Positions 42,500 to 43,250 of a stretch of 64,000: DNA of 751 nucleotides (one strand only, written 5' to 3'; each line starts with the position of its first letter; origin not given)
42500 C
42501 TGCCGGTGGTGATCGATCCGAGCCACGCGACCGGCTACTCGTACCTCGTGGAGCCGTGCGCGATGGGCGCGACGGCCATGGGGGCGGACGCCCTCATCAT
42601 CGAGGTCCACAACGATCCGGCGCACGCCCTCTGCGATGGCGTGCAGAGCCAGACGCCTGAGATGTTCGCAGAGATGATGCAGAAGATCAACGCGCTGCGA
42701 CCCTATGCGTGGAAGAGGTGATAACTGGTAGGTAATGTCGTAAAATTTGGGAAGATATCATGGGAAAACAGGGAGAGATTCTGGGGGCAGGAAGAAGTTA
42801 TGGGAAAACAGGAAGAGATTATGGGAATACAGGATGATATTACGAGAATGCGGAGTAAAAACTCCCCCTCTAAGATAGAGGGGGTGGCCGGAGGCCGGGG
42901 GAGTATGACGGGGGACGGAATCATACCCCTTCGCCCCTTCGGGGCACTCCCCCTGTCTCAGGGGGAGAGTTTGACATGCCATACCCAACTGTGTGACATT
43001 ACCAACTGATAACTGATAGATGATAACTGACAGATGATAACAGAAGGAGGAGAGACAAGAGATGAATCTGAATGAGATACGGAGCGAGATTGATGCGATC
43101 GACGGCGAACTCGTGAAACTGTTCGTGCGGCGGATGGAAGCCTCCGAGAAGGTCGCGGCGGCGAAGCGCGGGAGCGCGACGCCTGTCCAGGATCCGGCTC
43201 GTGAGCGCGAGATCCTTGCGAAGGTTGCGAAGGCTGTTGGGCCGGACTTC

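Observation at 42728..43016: MITE-like element inserted between DAHP synthase and pheA inside the aro operon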

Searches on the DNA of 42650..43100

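Call 65: search_rna_families(source=window, start=42650, end=43100, threshold=evalue, max_evalue=10, show_alignments=2)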
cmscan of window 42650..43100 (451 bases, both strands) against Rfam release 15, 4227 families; matches with E-value up to 10: 10.
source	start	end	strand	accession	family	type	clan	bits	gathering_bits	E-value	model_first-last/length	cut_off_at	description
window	42857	43014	-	RF02501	Atu_C7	Gene; sRNA;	-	20.5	45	0.01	1-157/157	no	Rhizobiales sRNA Atu_C7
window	42878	42955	+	RF03964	mir-H1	Gene; miRNA;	-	19.8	97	1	1-85/85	no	mir-H1 microRNA precursor family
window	42892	42958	-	RF00891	mir-671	Gene; miRNA;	-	16.6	65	5.1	1-84/84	no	mir-671 microRNA precursor family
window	42893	42955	-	RF03758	mir-2756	Gene; miRNA;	-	16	61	1.5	1-78/78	no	mir-2756 microRNA precursor family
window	42667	42699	+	RF00323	snoR79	Gene; snRNA; snoRNA; CD-box;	-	15.3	80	3.2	1-65/65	no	Small nucleolar RNA R79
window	42862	42971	+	RF00719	mir-326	Gene; miRNA;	-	14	66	9.8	1-95/95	no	mir-326 microRNA precursor family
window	43004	43099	+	RF02191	TCL6_1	Gene; lncRNA;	-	13.2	60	1.9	1-113/113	no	T-cell leukemia/lymphoma 6 conserved region 1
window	42854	42966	-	RF02837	anti-hemB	Gene; sRNA;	-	13.2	49.5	2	1-81/81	no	Burkholderia RNA 7 (anti-hemB)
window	43017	43074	+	RF00295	snoTBR7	Gene; snRNA; snoRNA; CD-box;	-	12.2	45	8.1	1-75/75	no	Small nucleolar RNA TBR7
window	43017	43072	+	RF01304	sR5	Gene; snRNA; snoRNA; CD-box;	-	10.3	40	8.7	1-53/53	no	Small nucleolar RNA sR5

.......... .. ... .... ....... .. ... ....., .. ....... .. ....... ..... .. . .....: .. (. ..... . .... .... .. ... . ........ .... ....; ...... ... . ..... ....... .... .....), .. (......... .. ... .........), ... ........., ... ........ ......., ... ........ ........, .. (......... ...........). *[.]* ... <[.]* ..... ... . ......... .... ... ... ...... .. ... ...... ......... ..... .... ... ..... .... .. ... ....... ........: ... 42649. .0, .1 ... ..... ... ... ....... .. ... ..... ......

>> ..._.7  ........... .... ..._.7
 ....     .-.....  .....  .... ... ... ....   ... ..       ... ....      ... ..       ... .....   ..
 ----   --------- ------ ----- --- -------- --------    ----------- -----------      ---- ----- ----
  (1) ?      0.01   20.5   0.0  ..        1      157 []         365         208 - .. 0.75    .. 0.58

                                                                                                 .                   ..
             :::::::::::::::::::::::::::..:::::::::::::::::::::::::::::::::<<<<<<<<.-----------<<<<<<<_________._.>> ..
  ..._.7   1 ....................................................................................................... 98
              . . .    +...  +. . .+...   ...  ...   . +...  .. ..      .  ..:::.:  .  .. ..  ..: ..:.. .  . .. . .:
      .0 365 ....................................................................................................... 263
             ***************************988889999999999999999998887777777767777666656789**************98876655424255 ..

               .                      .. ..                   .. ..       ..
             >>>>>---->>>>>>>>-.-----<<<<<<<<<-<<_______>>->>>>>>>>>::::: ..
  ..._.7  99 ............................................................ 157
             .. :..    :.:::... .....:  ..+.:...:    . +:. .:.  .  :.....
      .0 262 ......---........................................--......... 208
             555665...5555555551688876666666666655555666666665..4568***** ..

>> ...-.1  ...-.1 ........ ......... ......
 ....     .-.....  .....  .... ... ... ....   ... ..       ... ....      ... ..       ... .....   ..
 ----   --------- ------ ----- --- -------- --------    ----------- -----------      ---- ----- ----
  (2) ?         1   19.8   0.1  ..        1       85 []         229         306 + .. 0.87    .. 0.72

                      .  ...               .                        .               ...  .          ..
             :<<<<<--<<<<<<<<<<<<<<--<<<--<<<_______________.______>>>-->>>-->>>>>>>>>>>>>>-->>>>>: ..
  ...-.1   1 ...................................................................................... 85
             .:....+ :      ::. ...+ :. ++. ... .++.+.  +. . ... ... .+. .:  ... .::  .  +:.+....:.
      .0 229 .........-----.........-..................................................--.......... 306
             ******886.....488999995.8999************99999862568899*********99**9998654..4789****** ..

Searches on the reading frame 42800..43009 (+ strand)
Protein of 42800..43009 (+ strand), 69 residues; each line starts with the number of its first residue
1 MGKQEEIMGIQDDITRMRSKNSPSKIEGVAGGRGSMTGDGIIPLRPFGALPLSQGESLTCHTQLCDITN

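Call 19: find_homologous_proteins(query=window:42800-43009:+, max_evalue=10)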
Query window:42800-43009:+ (69 aa): 11 proteins with E <= 10 among 11 candidates.
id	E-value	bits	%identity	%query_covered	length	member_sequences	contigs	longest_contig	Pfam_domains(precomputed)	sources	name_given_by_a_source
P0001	9.8e-39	148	100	100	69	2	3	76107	-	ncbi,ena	-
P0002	3.3e-27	111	87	90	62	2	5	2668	-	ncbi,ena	-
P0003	1.0e-24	103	81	90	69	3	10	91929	-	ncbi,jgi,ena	jgi:hypothetical protein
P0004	5.3e-20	88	88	71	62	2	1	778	-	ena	-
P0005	6.4e-20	88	69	100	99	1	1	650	-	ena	-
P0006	1.9e-18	83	76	90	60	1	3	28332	-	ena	-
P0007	1.3e-15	75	80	71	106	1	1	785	-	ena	-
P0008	3.7e-14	70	81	70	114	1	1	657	-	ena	-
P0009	1.1e-9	56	81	54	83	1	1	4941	-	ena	-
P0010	5.5e-8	50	63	49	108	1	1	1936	-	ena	-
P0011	1.6e-1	30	64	52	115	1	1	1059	-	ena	-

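Call 25: find_encoding_contigs(protein=P0003, flank=3000, max_places=10)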
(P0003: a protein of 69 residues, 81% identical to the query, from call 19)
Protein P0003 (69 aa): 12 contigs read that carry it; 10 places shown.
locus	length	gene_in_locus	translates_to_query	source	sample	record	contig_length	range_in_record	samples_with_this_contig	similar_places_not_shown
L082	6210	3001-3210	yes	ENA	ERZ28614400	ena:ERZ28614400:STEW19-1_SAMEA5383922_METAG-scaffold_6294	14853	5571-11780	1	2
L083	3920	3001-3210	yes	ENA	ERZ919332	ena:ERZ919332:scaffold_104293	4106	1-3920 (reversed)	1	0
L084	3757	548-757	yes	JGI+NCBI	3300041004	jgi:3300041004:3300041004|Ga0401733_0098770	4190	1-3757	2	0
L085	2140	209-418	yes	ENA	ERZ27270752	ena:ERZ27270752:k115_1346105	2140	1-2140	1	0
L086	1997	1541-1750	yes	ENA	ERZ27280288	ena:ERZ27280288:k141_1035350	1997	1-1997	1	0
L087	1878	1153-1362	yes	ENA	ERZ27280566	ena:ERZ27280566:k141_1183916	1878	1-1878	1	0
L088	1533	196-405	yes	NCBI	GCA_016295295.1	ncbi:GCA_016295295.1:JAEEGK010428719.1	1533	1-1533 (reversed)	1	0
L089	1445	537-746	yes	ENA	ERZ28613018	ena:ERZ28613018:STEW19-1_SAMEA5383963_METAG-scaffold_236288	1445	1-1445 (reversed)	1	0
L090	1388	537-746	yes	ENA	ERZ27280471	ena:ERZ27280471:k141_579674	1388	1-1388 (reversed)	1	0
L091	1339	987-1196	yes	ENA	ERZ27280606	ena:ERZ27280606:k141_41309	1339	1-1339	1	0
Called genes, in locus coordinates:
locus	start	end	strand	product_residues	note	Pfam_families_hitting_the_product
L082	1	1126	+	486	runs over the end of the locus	PF04715:, PF00425:Chorismate_bind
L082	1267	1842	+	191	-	PF00117:GATase, PF07722:Peptidase_C26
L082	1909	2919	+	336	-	PF02885:Glycos_trans_3N, PF00591:Glycos_transf_3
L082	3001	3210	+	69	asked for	-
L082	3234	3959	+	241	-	PF00218:IGPS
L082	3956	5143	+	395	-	PF00291:PALP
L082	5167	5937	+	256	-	PF00290:Trp_syntA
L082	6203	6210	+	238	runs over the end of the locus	PF00697:PRAI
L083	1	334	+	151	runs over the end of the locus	PF04715:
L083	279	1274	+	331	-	PF00425:Chorismate_bind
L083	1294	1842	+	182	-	PF00117:GATase, PF07722:Peptidase_C26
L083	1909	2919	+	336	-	PF02885:Glycos_trans_3N, PF00591:Glycos_transf_3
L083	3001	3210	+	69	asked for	-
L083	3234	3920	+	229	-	?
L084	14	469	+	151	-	PF00591:Glycos_transf_3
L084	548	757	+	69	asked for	-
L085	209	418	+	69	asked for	-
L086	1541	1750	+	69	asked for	-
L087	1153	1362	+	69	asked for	-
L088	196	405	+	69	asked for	-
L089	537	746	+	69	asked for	-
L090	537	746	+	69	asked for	-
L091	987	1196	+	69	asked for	-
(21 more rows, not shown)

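Call 26: find_encoding_contigs(protein=P0006, flank=3000, max_places=6)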
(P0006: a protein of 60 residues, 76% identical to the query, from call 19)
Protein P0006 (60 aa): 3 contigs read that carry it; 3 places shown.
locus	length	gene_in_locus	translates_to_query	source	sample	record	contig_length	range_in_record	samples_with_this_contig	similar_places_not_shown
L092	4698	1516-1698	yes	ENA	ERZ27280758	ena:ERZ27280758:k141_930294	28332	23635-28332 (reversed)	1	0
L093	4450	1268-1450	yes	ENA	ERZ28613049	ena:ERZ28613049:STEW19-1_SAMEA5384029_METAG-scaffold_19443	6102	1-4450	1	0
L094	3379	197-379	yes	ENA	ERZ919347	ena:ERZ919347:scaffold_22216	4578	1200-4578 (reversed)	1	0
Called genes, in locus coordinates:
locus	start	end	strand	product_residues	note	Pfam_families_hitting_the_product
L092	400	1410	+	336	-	PF02885:Glycos_trans_3N, PF00591:Glycos_transf_3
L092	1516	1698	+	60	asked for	-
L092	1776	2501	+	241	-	PF00218:IGPS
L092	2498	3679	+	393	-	PF00291:PALP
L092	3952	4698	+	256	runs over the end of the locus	PF00290:Trp_syntA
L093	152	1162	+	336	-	PF02885:Glycos_trans_3N, PF00591:Glycos_transf_3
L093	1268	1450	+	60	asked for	-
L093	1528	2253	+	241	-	PF00218:IGPS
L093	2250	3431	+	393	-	PF00291:PALP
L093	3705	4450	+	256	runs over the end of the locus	PF00290:Trp_syntA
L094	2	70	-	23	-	?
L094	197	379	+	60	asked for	-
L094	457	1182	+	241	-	PF00218:IGPS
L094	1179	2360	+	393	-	PF00291:PALP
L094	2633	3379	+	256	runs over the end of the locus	PF00290:Trp_syntA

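Call 27: find_encoding_contigs(protein=P0009, flank=3000, max_places=6)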
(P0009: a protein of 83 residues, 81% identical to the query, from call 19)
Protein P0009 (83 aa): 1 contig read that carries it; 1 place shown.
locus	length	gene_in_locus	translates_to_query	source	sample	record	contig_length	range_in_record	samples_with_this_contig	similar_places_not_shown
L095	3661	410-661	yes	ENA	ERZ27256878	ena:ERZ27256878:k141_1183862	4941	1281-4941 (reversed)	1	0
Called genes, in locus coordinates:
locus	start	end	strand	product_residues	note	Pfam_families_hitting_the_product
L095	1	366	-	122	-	?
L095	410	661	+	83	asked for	-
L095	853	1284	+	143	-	PF13151:DUF3990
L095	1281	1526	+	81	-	-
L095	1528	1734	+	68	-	PF12668:DUF3791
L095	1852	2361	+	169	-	PF16509:KORA (faint), PF08281:Sigma70_r4_2 (faint)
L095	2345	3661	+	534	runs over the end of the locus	PF00069:Pkinase, PF01636:APH (faint), PF07714:PK_Tyr_Ser-Thr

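Call 56: find_encoding_contigs(protein=P0002, flank=2500, max_places=5)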
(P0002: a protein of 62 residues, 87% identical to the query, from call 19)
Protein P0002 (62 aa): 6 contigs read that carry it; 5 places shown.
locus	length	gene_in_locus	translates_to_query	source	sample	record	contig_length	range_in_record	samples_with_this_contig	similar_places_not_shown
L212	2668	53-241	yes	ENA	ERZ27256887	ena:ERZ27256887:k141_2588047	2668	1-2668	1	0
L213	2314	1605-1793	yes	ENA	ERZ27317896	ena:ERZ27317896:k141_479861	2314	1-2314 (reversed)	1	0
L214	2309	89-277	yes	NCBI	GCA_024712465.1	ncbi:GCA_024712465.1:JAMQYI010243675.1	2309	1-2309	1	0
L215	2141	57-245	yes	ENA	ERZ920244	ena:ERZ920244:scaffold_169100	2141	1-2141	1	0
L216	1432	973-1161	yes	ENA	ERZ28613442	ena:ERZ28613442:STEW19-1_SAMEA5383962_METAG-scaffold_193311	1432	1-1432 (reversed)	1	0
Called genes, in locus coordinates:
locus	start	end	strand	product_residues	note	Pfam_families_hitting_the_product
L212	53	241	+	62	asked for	-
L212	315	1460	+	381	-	PF01817:CM_2, PF00800:PDT, PF01842:ACT (weak)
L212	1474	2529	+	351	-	PF00465:Fe-ADH (weak), PF13685:Fe-ADH_2, PF01761:DHQ_synthase, PF24621:DHQS_C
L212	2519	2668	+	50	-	?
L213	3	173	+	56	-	?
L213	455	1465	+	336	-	PF18152:DAHP_snth_FXD, PF00793:DAHP_synth_1, PF03102:NeuB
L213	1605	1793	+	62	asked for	-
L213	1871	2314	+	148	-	?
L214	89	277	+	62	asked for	-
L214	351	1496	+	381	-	PF01817:CM_2, PF00800:PDT, PF01842:ACT (weak)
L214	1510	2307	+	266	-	?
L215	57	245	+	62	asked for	-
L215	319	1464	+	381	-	PF01817:CM_2, PF00800:PDT, PF01842:ACT (weak)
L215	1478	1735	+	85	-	-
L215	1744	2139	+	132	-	?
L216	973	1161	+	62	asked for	-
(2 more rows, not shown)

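Call 72: search_protein_families(library=pfam, proteins=[window:42800-43009:+], max_evalue=0.01)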
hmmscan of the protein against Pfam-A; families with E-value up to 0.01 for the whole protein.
window:42800-43009:+ (69 aa): 0 families
